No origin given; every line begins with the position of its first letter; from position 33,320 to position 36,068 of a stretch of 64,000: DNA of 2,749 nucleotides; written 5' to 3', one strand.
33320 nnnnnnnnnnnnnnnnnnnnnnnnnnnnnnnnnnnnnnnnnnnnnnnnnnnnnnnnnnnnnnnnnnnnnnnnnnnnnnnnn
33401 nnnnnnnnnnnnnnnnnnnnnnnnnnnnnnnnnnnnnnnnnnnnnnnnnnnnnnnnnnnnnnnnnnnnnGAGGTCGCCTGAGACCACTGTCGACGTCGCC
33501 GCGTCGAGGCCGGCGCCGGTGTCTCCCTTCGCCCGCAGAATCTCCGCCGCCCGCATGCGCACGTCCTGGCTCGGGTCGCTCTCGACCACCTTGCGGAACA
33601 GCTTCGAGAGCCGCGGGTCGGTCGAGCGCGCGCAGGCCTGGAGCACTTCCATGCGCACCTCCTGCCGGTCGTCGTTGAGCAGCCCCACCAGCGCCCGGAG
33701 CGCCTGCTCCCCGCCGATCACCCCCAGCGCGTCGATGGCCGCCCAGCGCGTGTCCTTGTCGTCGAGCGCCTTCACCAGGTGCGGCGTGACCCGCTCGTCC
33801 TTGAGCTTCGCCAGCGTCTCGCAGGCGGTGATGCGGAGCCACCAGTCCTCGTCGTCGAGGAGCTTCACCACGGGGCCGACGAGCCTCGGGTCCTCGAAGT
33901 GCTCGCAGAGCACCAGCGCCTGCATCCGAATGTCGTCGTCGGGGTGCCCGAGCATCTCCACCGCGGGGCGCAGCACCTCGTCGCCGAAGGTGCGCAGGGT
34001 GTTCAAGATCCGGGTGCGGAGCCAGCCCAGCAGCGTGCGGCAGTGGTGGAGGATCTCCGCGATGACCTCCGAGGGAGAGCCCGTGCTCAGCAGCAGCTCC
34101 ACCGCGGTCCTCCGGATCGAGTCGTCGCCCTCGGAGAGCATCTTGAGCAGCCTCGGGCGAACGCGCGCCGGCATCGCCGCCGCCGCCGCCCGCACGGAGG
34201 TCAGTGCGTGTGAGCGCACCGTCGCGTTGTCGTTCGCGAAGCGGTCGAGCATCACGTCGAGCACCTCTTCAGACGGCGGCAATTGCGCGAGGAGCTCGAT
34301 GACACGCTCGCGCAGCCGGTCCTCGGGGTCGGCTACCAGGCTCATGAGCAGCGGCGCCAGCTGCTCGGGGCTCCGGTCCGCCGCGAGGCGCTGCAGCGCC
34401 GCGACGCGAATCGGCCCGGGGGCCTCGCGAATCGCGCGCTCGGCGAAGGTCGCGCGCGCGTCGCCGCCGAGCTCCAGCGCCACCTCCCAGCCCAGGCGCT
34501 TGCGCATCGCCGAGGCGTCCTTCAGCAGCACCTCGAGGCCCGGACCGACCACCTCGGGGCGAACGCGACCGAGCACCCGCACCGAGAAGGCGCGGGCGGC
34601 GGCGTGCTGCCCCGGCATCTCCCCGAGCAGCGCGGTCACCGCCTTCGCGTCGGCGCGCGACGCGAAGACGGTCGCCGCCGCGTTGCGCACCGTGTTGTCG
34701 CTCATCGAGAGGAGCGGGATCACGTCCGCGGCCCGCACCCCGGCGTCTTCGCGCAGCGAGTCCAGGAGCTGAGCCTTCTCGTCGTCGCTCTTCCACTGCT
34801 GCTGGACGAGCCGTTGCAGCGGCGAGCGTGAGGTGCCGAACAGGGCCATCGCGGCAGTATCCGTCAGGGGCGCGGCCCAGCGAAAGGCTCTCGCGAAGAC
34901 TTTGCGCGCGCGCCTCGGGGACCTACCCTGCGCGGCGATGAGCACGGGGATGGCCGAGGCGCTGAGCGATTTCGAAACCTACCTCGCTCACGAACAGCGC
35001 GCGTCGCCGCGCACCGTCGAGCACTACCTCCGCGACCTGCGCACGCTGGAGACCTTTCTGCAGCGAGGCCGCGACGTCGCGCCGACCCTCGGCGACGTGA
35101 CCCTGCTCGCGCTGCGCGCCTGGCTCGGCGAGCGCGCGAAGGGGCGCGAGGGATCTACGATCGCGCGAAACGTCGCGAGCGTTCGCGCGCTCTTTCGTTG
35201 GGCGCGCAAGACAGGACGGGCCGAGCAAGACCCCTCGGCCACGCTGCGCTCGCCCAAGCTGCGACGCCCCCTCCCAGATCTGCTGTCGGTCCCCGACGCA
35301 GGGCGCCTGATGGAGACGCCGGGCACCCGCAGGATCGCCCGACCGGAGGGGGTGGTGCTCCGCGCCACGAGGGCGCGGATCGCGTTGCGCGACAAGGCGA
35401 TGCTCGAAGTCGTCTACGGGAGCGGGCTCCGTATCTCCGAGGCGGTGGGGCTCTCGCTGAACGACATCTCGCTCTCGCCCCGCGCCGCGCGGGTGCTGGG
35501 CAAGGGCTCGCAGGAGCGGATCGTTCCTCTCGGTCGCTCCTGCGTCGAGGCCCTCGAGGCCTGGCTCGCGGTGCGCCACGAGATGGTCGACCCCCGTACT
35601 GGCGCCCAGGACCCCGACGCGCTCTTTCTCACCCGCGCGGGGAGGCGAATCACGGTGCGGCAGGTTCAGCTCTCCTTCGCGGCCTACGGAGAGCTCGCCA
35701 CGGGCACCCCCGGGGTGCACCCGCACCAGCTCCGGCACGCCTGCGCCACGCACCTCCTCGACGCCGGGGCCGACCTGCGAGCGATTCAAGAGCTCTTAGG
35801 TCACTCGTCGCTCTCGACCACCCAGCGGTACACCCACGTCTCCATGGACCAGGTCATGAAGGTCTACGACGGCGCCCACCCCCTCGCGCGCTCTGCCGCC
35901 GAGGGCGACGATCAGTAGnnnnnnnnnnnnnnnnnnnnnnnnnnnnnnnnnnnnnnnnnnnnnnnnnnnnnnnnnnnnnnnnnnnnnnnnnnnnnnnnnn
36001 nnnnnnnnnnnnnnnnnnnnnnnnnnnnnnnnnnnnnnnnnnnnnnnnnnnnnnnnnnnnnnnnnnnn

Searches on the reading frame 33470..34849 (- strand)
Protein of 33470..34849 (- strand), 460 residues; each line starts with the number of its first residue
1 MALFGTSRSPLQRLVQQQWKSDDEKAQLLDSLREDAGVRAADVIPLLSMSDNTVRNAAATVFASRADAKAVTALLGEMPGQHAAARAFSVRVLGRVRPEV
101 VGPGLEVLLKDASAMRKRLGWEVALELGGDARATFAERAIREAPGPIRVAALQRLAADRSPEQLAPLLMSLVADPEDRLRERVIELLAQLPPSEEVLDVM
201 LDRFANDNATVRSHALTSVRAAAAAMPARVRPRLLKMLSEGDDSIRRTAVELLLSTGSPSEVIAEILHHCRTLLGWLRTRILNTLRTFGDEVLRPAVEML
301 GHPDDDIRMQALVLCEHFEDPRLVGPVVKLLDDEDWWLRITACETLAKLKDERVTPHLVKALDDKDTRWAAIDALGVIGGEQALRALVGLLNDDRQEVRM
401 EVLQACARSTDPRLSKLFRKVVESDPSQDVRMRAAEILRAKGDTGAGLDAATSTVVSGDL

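Call 22: find_related_loci(query=A1, collection=genome_contigs, flank=8000)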
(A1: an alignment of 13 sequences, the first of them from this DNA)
Query A1 (460 aa) in genome_contigs; peptide patterns used: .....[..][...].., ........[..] (x = any residue, [..] = any of these).
134 stretches matched a pattern; 104 encode a relative of the query (tblastn E <= 1e-3); the best 80 are kept; 80 distinct loci.
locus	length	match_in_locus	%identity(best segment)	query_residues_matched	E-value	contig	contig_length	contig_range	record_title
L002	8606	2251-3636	63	1-460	0e+0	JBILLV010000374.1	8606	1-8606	MAG: Polyangiales bacterium isolate ME2017-08-08_3300044911_group7_bin125 Rohwer_bin1484_scaffold_11722_c1, whole genome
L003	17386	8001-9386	63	1-460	0e+0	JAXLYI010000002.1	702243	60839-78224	MAG: Polyangiales bacterium isolate STL-MYX9 C4.55.fa-2, whole genome shotgun sequence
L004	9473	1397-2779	62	1-460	0e+0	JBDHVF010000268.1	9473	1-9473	MAG: Polyangiales bacterium isolate AS-MESO-3CA.253 NODE_31047_length_9473_cov_4.290656, whole genome shotgun sequence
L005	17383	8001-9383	63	1-460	0e+0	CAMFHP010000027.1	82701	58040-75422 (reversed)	MAG: uncultured Myxococcaceae bacterium isolate SRR9109402_bin.20_metaWRAP_v1.3_MAG genome assembly, contig: ERZ12289980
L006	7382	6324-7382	80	1-353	0e+0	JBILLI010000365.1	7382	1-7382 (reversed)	MAG: Polyangiales bacterium isolate ME2017-07-27_3300044645_group7_bin3 Rohwer_bin1483_scaffold_13027_c1, whole genome s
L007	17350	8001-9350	63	1-454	7e-179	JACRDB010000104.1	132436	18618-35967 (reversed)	MAG: Deltaproteobacteria bacterium isolate NC_groundwater_1661_Pr3_B-0.1um_73_23 SR-2_scaffold_141_2610977, whole genome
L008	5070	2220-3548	62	1-442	0e+0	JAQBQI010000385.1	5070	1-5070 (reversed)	MAG: Myxococcaceae bacterium isolate RYN_369 scaffold_1619759, whole genome shotgun sequence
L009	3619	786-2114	62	1-442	0e+0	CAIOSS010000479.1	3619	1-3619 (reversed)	MAG: uncultured delta proteobacterium isolate Loclat_bin-08890 genome assembly, contig: bin-08890:0479/1467, whole genom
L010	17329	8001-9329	62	1-442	2e-176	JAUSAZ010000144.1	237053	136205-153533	MAG: Myxococcales bacterium isolate E6_metabat.bin.30 E6_k141_246255, whole genome shotgun sequence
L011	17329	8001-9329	61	1-442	6e-175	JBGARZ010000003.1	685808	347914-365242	MAG: Polyangiales bacterium isolate MAG_AAO_H10.19 AAOH10-19_opera_contig_25, whole genome shotgun sequence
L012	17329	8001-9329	61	1-442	1e-174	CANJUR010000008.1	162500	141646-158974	MAG: Deltaproteobacteria bacterium isolate RH-26jul17-416 genome assembly, contig: RH-26jul17-C145, whole genome shotgun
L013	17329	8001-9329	60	1-442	1e-174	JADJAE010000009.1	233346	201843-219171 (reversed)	MAG: Deltaproteobacteria bacterium isolate AalW_18-Q3-R10-53_BATAC.29 tig00013548-10-2331960, whole genome shotgun seque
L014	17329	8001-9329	60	1-442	4e-173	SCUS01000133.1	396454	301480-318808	MAG: Myxococcaceae bacterium isolate GW715_bin.15 GW715_bin.15-85487, whole genome shotgun sequence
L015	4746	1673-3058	60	1-460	3e-176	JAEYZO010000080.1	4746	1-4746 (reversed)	MAG: Proteobacteria bacterium isolate OH_CBlB_99 k127_1996039, whole genome shotgun sequence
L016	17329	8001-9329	60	1-442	1e-171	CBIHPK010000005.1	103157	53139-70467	MAG TPA_asm: uncultured Myxococcaceae bacterium isolate SRR18156209_binner13_Refined_17 genome assembly, contig: ERZ2733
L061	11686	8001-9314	44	1-440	2e-106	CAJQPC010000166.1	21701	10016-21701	uncultured bacterium isolate 3_20180319_Bin_20180319_Bin_29_sub_1 genome assembly, contig: c_000010267266, whole genome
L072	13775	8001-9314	43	1-440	2e-101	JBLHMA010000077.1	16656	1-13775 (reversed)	MAG: Cognaticolwellia sp. isolate 3300054697_62 Ga0535669_0003201, whole genome shotgun sequence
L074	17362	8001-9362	42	1-457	4e-100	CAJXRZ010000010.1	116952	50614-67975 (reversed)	MAG TPA_asm: uncultured proteobacterium isolate SRR3933377_bin.20_MetaBAT_v2.12.1_MAG genome assembly, contig: NODE_29_l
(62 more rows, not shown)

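Call 82: search_protein_families(library=pfam, max_evalue=0.001, proteins=[L061:6504-7946:+, L061:4270-6507:+, L061:2927-4222:-, L061:1815-2930:-, L074:13100-13870:+, L074:14408-15238:-])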
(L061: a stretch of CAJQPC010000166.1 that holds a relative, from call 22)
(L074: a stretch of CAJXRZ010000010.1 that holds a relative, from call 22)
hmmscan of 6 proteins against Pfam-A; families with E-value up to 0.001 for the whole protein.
L061:6504-7946:+ (480 aa): 2 families
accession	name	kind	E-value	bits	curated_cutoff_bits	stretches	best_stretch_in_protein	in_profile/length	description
PF03606.21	DcuC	-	2.5e-98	330.1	23.1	1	10-476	1-460/461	C4-dicarboxylate anaerobic carrier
PF03806.19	ABG_transport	-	1.4e-05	24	27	1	323-472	328-477/502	AbgT putative transporter family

L061:4270-6507:+ (745 aa): 30 families (the best 25 are shown)
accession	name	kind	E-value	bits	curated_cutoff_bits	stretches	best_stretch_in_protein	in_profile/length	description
PF00437.27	T2SSE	-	4.2e-93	312.4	24.9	2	374-682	11-312/370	Type II/IV secretion system protein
PF13401.12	AAA_22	-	1.4e-11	45.2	27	2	126-184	4-60/130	AAA domain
PF13191.12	AAA_16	-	6.9e-10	40.1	32.6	1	493-543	23-64/167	AAA ATPase domain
PF01935.23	DUF87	-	1.2e-09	39.1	23.2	1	131-160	27-56/220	Helicase HerA, central domain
PF01580.24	FtsK_SpoIIIE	-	9.3e-08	32.2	24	0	130-148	42-60/221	FtsK/SpoIIIE family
PF13555.12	AAA_29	-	1.2e-07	31.7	27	0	127-148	22-43/61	P-loop containing region of AAA domain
PF13476.12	AAA_23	-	2.1e-07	32.2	27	0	495-515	19-39/201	AAA domain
PF13671.12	AAA_33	-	2.5e-07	31.5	27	0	129-173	1-39/143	AAA domain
PF25199.1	nSTAND_NTPase5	-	8.1e-07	29.4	34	0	124-171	38-85/145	Novel STAND NTPase 5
PF13604.12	AAA_30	-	1.4e-06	28.7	27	0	117-208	8-96/191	AAA domain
PF00004.35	AAA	-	1.8e-06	28.9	21.2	0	130-209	1-66/131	ATPase family associated with various cellular activities (AAA)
PF20703.3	nSTAND1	-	2.5e-06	27.8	27.1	0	493-574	33-121/379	Novel STAND NTPase 1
PF00005.33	ABC_tran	-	4.8e-06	27.6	25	0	495-521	11-37/137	ABC transporter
PF20720.3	nSTAND3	-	4.8e-06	26.8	27.2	0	126-167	16-56/155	Novel STAND NTPase 3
PF13245.12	AAA_19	-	7.8e-06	26.5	25.1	0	123-160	7-47/134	AAA domain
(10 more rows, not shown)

L061:2927-4222:- (431 aa): 2 families
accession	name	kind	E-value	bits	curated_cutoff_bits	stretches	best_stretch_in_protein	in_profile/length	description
PF01839.29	FG-GAP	-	3.1e-20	72.1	22.1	3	391-426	4-37/37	FG-GAP repeat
PF13517.12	FG-GAP_3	-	2e-16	60.7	26.9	2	337-407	1-61/61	FG-GAP-like repeat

L061:1815-2930:- (371 aa): 1 family
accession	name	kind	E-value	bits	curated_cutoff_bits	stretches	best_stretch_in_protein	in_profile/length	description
PF19544.4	DUF6068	-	7e-15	55.1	25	1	17-198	47-231/392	Family of unknown function (DUF6068)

L074:13100-13870:+ (256 aa): 2 families
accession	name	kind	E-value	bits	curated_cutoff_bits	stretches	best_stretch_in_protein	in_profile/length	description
PF05257.22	CHAP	-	1.4e-08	35.5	26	1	101-186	6-79/81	CHAP domain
PF00877.26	NLPC_P60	-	6.9e-05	23.2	23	1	101-188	12-81/105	NlpC/P60 family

L074:14408-15238:- (276 aa): 4 families
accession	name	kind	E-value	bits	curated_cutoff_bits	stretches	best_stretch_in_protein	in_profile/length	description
PF17765.7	MLTR_LBD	-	4.9e-14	53.2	26.3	1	91-250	2-164/168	MmyB-like transcription regulator ligand binding domain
PF01381.28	HTH_3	-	1.9e-13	50.7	23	1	10-62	1-53/55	Helix-turn-helix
PF13560.12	HTH_31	-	1.2e-11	45.2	27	1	6-64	2-61/64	Helix-turn-helix domain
PF12844.13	HTH_19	-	8e-05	22.9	30.2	1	7-58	1-52/64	Helix-turn-helix domain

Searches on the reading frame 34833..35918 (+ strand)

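Call 10: search_protein_families(library=pfam, max_evalue=0.01, proteins=[window:34833-35918:+])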
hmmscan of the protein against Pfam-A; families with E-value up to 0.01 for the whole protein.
window:34833-35918:+ (361 aa): 3 families
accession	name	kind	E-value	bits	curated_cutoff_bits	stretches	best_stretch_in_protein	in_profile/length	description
PF00589.27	Phage_integrase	-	4.4e-45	154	27.1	1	182-338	19-170/172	Phage integrase family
PF02899.23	Phage_int_SAM_1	-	1.3e-13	51.4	22.3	1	46-126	3-81/83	Phage integrase, N-terminal SAM-like domain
PF13102.12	Phage_int_SAM_5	-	0.00026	21.8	22.3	1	47-134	6-92/98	Phage integrase SAM-like domain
